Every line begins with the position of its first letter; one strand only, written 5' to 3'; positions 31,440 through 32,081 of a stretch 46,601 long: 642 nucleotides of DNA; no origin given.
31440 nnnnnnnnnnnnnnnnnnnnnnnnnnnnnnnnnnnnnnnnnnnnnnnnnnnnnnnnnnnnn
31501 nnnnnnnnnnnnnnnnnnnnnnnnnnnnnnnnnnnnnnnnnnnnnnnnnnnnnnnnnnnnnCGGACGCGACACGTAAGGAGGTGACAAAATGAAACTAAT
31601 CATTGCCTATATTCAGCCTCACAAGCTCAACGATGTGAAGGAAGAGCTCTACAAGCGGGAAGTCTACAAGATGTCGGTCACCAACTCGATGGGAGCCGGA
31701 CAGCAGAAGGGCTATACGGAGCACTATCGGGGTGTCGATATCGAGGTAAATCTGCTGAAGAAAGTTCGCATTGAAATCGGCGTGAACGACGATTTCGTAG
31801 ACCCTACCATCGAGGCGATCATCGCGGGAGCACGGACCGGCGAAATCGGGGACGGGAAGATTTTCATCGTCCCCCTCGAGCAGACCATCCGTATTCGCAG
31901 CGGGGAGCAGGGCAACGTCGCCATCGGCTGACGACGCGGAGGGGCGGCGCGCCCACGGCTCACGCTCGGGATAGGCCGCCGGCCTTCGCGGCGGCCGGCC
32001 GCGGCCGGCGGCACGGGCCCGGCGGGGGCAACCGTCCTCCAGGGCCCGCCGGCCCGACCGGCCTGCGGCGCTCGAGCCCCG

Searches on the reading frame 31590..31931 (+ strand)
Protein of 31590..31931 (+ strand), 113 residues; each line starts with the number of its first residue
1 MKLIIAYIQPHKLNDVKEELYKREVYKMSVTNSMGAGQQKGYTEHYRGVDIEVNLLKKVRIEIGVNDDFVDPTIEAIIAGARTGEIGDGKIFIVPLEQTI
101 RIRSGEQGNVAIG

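Call 27: search_protein_families(library=pfam, proteins=[window:31590-31931:+], max_evalue=0.001)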
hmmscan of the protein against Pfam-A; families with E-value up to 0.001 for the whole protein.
window:31590-31931:+ (113 aa): 1 family
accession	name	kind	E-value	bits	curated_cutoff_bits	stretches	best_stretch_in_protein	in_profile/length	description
PF00543.27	P-II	-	9.4e-25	87.4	25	1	1-106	1-102/102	Nitrogen regulatory protein P-II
